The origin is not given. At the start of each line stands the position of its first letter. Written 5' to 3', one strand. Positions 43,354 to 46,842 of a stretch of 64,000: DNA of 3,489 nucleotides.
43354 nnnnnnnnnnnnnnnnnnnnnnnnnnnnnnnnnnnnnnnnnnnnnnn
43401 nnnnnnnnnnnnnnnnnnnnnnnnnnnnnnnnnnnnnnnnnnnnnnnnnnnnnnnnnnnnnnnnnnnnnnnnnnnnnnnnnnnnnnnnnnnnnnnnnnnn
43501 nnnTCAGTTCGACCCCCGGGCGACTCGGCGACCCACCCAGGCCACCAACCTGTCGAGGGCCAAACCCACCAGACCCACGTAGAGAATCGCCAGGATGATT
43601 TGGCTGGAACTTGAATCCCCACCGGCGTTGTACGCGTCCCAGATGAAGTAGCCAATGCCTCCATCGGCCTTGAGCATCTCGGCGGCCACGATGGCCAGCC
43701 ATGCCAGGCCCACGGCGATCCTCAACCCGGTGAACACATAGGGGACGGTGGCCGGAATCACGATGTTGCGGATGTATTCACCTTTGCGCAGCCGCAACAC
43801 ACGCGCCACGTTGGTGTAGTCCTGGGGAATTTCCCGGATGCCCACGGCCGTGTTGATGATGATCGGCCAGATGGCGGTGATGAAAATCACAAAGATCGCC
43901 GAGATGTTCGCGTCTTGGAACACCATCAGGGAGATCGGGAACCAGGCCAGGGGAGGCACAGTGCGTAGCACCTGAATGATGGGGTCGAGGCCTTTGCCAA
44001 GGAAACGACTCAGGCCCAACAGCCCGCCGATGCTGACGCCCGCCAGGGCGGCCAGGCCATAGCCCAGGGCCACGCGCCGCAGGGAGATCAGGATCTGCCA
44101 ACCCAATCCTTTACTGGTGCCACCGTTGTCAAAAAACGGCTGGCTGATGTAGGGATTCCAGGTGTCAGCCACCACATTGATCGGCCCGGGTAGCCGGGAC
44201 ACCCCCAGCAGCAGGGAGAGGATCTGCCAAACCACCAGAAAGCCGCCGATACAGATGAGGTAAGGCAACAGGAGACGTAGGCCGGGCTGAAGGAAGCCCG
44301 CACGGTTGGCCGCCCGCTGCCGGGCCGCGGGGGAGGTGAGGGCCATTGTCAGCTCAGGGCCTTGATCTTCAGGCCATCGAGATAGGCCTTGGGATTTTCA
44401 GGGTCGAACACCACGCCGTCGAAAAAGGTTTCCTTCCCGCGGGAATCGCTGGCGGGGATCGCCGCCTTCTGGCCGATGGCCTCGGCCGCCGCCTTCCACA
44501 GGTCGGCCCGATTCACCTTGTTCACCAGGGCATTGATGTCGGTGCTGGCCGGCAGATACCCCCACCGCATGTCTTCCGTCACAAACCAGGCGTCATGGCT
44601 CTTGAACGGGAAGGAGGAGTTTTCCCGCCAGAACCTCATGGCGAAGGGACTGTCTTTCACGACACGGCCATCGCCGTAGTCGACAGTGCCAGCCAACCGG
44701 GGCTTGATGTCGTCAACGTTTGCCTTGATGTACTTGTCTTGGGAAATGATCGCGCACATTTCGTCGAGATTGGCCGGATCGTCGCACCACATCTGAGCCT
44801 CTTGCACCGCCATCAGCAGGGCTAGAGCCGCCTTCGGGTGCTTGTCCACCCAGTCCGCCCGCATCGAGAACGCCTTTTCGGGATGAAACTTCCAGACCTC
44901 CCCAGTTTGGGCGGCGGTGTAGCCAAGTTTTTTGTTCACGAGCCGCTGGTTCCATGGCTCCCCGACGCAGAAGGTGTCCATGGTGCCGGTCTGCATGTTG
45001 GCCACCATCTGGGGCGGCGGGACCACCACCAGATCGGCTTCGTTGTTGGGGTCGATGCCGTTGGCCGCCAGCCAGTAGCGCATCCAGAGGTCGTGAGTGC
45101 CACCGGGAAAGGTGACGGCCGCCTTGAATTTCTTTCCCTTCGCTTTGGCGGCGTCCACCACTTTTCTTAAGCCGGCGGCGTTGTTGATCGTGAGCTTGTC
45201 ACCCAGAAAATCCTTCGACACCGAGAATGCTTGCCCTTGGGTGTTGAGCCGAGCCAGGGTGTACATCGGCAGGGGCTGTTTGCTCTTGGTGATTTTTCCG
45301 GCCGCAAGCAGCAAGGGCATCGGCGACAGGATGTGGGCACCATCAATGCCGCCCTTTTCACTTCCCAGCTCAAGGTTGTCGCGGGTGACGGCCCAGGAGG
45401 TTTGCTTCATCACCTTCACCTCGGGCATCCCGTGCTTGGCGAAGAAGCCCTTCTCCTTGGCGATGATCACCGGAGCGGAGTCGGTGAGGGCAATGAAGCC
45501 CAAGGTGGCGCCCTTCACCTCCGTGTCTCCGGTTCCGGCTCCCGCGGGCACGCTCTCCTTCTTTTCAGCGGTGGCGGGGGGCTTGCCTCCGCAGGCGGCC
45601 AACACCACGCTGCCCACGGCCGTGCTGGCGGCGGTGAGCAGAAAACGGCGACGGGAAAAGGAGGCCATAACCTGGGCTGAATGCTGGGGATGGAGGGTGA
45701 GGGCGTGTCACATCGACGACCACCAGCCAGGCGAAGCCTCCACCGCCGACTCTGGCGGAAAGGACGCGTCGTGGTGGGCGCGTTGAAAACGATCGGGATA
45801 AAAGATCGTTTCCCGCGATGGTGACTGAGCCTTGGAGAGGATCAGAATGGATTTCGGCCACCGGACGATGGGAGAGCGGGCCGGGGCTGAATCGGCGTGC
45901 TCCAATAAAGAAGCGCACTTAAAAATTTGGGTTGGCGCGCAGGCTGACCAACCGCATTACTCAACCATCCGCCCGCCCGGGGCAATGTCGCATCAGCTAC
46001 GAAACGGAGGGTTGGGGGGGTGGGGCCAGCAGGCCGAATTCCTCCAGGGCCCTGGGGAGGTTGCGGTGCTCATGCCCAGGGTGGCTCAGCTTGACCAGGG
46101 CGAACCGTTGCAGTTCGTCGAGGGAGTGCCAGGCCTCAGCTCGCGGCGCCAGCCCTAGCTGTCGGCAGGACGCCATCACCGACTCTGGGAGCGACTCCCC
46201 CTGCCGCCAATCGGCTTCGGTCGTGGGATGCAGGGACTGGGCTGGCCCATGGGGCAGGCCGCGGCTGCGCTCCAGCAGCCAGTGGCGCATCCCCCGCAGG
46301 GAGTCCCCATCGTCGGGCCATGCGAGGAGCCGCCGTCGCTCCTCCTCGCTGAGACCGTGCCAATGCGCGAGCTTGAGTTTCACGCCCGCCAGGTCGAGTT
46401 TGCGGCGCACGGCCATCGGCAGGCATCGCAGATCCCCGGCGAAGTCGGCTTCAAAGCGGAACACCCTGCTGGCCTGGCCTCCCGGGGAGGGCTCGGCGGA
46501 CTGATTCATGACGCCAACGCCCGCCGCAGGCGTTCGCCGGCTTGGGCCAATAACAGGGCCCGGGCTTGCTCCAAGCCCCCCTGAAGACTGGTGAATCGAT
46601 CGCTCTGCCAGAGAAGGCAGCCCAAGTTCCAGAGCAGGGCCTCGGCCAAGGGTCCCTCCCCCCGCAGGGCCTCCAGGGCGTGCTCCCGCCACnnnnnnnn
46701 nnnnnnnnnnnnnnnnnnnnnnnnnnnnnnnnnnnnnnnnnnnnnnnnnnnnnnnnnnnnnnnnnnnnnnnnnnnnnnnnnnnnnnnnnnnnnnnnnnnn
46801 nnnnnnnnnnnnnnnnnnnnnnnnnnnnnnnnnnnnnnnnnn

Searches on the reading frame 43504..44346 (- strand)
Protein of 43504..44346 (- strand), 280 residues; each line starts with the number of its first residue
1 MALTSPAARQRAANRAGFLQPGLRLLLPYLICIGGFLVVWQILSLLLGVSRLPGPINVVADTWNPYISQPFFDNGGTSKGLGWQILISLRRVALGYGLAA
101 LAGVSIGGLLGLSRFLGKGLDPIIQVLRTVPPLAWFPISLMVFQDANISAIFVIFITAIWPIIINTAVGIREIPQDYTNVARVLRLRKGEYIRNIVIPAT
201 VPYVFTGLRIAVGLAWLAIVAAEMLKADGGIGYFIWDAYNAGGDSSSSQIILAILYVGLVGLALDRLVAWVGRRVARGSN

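Call 12: search_protein_families(library=pfam, proteins=[window:43504-44346:-], max_evalue=0.001)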
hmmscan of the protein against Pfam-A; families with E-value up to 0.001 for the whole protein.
window:43504-44346:- (280 aa): 1 family
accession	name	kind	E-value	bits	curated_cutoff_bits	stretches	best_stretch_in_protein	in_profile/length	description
PF00528.27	BPD_transp_1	-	1.5e-33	116.5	26.4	1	103-276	1-183/184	Binding-protein-dependent transport system inner membrane component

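Call 49: search_protein_families(library=ncbifam, proteins=[window:43504-44346:-], max_evalue=1e-10)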
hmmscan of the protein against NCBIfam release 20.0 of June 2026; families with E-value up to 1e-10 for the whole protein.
window:43504-44346:- (280 aa): 4 families
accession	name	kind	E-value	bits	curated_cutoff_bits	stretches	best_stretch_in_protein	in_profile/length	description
TIGR01183.1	ntrB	equivalog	2.4e-104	347.3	209.05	1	68-271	2-202/202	nitrate ABC transporter permease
NF040733.1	ABC_perm_U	equivalog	2.7e-39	135.2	295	1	84-276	57-246/251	ABC transporter permease subunit SaoP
NF008470.0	PRK11365.1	equivalog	1.1e-27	97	347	1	26-265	12-239/263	aliphatic sulfonate ABC transporter permease SsuC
NF007545.0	PRK10160.1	equivalog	6.6e-25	88.1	342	1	36-265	34-257/275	taurine ABC transporter permease TauC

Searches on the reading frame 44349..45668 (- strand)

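Call 12: search_protein_families(library=pfam, proteins=[window:44349-45668:-], max_evalue=0.001)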
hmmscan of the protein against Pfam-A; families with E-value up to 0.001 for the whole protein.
window:44349-45668:- (439 aa): 1 family
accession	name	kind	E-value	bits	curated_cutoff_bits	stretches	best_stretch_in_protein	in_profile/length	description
PF13379.11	NMT1_2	-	6e-101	337.9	24.7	1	49-309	3-252/252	NMT1-like family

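Call 49: search_protein_families(library=ncbifam, proteins=[window:44349-45668:-], max_evalue=1e-10)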
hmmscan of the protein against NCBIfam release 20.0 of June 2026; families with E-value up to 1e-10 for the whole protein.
window:44349-45668:- (439 aa): 1 family
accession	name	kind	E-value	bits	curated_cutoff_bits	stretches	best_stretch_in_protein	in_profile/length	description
TIGR01728.1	SsuA_fam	subfamily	1.6e-14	53.9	163.5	1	159-314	87-233/290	aliphatic sulfonate ABC transporter substrate-binding protein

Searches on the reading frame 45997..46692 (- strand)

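Call 84: search_protein_families(library=pfam, proteins=[window:45997-46692:-], max_evalue=0.001)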
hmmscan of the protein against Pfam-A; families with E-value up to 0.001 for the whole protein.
window:45997-46692:- (231 aa): 1 family
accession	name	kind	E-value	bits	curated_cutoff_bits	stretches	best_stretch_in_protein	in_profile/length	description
PF09655.15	Nitr_red_assoc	-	3.8e-42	144.5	25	1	77-219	1-144/144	Conserved nitrate reductase-associated protein (Nitr_red_assoc)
